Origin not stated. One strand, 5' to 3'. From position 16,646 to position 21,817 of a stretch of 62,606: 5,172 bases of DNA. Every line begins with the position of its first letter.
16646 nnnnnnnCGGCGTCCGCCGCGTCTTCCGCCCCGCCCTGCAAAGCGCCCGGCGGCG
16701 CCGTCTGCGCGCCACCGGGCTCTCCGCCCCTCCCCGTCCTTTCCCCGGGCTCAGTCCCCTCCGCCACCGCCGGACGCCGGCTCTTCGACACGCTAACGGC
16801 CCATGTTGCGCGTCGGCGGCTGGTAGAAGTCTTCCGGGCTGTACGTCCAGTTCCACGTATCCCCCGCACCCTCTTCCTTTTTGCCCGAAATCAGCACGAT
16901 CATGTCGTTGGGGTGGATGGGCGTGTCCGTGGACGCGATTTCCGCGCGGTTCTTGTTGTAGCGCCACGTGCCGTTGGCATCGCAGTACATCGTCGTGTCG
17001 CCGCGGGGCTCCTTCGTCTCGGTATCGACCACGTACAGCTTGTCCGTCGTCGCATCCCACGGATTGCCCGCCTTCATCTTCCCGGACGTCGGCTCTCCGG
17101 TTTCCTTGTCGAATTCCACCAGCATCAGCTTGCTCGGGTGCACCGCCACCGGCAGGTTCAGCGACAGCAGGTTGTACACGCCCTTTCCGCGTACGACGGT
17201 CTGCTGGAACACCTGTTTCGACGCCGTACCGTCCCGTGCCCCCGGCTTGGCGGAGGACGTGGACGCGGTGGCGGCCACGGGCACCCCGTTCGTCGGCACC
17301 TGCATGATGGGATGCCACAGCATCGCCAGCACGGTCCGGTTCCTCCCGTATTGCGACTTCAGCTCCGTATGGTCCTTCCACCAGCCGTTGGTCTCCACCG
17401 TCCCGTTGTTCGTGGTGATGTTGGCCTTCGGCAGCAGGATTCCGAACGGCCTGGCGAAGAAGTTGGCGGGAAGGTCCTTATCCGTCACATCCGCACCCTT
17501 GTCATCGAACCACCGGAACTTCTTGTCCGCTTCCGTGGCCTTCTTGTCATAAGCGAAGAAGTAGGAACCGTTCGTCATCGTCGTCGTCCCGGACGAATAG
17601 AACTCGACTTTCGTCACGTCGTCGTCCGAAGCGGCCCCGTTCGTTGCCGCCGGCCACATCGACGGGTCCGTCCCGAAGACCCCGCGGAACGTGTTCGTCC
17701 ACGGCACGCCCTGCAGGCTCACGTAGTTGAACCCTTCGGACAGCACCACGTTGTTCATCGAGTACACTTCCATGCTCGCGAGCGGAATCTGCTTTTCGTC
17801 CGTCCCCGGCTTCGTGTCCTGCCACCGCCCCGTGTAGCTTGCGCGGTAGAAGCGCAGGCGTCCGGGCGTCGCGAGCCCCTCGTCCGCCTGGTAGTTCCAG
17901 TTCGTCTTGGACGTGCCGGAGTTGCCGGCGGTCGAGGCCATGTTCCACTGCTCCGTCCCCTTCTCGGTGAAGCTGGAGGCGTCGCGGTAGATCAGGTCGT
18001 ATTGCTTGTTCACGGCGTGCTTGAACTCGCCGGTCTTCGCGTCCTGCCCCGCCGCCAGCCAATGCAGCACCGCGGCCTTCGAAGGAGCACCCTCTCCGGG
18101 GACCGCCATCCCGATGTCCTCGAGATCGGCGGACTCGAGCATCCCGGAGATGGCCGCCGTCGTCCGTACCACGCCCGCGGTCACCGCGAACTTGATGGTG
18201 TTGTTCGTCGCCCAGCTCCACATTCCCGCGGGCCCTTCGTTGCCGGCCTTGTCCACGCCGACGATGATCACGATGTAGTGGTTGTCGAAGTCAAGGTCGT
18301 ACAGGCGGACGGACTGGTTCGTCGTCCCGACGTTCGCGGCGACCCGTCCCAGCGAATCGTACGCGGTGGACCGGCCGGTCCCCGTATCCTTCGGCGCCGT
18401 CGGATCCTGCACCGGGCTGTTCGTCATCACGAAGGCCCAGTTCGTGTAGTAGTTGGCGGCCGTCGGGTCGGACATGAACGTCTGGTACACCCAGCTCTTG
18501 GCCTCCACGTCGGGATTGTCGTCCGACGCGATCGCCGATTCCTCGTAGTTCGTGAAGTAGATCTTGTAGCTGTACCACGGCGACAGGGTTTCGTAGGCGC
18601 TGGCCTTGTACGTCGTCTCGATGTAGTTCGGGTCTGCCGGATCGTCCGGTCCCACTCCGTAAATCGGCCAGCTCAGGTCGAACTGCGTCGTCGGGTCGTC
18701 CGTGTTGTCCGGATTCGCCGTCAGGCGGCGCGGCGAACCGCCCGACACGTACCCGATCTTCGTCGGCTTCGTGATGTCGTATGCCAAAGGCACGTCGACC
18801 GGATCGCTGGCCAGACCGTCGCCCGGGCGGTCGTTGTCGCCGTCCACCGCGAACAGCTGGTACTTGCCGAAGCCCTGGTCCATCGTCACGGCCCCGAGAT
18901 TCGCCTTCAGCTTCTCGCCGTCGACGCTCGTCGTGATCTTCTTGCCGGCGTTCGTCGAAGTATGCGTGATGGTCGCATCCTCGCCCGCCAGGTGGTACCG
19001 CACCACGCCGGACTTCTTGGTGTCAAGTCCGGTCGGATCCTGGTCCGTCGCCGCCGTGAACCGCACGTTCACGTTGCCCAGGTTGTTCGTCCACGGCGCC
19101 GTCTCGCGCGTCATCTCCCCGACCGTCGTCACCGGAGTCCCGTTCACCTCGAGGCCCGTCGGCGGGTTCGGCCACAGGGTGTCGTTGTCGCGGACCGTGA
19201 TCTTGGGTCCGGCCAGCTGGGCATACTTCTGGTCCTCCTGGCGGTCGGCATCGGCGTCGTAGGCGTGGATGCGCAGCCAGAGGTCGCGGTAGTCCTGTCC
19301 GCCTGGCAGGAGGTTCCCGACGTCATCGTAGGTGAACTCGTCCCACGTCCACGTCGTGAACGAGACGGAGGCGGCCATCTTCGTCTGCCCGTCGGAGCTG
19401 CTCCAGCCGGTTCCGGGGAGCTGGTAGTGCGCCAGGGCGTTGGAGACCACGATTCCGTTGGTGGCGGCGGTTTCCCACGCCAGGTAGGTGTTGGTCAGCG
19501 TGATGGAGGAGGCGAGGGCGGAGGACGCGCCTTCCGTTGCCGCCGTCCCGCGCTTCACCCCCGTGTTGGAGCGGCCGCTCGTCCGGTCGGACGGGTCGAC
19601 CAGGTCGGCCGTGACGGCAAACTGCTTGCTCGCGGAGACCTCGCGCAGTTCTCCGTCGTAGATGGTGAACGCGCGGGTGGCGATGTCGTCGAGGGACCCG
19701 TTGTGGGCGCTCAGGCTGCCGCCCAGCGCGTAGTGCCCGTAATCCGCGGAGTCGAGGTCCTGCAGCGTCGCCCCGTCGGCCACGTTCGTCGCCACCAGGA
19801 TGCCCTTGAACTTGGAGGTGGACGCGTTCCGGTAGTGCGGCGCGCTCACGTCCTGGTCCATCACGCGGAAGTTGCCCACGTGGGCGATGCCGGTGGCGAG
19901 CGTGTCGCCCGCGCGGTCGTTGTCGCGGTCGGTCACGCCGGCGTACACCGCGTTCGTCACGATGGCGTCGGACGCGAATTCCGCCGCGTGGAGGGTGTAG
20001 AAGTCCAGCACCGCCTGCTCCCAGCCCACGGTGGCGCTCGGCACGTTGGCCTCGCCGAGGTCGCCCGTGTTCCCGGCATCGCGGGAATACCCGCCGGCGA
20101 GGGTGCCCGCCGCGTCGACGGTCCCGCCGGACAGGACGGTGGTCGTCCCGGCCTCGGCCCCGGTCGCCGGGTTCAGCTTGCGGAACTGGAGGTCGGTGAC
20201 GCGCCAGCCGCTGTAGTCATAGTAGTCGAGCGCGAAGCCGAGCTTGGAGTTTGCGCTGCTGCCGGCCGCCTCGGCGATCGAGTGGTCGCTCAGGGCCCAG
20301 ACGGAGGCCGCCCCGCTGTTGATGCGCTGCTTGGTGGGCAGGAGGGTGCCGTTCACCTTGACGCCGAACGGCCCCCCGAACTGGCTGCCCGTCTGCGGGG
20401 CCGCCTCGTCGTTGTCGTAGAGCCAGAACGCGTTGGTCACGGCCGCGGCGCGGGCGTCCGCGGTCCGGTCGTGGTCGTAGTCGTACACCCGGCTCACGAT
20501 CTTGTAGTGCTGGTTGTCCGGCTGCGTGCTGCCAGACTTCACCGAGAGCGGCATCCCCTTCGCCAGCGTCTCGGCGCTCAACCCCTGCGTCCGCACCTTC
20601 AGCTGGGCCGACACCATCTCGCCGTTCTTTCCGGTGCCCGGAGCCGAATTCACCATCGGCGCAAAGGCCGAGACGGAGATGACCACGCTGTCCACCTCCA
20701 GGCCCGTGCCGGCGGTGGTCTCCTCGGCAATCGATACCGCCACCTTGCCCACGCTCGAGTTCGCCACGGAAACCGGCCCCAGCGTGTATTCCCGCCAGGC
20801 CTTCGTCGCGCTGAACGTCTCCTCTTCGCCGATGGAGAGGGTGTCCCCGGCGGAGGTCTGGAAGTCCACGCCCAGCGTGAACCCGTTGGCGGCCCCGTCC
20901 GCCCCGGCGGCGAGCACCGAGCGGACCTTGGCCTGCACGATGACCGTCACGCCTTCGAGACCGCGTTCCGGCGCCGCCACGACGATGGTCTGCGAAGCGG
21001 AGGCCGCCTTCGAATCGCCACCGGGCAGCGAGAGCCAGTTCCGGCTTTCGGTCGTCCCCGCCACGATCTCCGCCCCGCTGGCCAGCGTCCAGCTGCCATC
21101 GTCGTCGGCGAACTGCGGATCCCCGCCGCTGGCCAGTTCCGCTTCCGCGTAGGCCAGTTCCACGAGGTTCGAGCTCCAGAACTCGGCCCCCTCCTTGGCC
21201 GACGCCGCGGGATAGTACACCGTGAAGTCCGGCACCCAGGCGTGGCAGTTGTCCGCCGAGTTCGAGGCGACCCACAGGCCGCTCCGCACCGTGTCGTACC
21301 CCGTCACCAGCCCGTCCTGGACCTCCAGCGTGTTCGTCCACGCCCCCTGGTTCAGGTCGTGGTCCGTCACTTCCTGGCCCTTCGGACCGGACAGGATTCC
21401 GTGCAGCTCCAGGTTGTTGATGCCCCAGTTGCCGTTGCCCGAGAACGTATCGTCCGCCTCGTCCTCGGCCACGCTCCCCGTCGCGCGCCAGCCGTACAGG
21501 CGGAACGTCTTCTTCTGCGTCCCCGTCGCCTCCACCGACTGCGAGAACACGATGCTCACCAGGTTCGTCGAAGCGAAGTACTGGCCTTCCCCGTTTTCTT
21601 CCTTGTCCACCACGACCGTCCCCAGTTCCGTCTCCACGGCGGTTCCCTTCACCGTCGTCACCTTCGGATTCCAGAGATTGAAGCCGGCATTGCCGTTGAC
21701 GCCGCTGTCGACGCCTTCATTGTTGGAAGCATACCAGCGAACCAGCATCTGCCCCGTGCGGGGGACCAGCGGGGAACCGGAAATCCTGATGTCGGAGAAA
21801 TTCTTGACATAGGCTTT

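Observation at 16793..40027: Giant protein 1: about 7,700 residues with an unusual modular grammar and no recognisable anchor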

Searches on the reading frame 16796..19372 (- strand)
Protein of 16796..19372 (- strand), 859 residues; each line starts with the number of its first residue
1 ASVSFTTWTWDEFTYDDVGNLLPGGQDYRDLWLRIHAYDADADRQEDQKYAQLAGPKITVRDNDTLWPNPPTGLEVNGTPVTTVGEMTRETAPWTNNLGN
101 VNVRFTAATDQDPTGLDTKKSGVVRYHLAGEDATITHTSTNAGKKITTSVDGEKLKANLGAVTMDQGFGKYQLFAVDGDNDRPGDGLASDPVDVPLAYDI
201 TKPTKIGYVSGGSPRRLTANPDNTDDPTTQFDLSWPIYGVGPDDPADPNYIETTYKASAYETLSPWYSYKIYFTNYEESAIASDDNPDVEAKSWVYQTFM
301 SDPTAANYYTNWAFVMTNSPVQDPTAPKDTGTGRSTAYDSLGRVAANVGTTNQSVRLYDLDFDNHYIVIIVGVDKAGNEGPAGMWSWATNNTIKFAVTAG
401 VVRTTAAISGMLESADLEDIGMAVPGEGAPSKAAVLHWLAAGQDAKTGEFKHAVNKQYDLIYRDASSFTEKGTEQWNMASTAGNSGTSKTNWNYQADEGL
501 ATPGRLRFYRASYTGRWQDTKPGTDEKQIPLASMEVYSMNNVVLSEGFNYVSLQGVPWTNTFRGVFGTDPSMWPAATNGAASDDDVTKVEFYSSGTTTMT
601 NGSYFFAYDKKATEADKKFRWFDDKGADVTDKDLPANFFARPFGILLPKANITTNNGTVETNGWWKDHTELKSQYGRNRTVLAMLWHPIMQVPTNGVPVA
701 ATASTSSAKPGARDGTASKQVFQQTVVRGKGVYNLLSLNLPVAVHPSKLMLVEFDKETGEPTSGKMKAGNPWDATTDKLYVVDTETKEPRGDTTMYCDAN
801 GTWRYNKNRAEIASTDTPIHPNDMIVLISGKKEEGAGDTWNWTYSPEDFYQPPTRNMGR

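Call 13: search_protein_families(library=pfam, proteins=[window:16796-19372:-], max_evalue=0.5)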
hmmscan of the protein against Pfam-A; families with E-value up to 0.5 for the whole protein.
window:16796-19372:- (859 aa): 1 family
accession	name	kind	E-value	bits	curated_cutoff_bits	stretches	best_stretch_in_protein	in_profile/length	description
PF25156.2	PNGase_A_C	-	0.14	12.7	27.9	0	446-489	17-60/76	PNGase_A C-terminal domain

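Call 14: search_protein_families(library=ncbifam, proteins=[window:16796-19372:-], max_evalue=0.5)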
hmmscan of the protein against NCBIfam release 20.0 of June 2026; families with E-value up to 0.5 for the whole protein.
window:16796-19372:- (859 aa): 0 families

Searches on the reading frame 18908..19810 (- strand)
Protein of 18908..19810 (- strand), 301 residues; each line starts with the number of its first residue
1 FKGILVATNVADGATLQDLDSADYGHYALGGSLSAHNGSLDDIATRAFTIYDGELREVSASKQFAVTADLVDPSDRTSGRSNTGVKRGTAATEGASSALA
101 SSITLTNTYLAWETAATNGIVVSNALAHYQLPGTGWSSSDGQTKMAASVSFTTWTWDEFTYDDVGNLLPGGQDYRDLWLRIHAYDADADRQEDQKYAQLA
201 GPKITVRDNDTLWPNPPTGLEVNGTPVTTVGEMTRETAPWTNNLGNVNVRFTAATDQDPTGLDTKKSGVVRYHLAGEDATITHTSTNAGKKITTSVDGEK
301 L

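Call 97: search_solved_structures(query=A8, max_evalue=1)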
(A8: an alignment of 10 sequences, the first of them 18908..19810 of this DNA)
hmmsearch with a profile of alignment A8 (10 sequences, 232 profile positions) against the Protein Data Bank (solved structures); distinct sequences matched with E-value up to 1: 0.

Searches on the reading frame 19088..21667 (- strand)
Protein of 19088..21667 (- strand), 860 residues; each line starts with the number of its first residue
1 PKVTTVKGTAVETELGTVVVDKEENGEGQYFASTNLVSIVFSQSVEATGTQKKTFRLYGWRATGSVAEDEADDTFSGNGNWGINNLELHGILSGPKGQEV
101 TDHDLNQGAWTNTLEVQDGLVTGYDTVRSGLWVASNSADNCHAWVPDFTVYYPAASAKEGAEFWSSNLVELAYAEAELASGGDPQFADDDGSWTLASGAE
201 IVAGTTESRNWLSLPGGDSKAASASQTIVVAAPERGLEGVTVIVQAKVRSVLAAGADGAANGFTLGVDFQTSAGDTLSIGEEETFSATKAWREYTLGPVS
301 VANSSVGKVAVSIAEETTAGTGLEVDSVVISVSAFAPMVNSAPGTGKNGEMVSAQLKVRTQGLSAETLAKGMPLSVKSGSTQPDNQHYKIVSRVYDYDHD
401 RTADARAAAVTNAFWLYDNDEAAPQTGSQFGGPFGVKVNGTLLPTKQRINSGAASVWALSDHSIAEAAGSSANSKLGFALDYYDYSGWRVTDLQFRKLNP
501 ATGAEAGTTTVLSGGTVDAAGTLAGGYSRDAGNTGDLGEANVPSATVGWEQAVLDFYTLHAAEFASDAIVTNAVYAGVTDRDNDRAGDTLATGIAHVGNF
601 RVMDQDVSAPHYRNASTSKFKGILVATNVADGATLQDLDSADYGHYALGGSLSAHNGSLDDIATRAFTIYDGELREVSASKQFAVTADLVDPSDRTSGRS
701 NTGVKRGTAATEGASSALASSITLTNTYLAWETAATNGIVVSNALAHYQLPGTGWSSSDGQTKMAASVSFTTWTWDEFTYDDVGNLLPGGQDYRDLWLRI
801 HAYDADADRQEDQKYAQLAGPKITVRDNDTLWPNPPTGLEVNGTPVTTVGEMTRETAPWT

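Call 13: search_protein_families(library=pfam, proteins=[window:19088-21667:-], max_evalue=0.5)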
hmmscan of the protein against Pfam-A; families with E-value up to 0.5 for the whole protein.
window:19088-21667:- (860 aa): 0 families

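Call 14: search_protein_families(library=ncbifam, proteins=[window:19088-21667:-], max_evalue=0.5)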
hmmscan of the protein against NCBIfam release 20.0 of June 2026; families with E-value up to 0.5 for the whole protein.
window:19088-21667:- (860 aa): 0 families
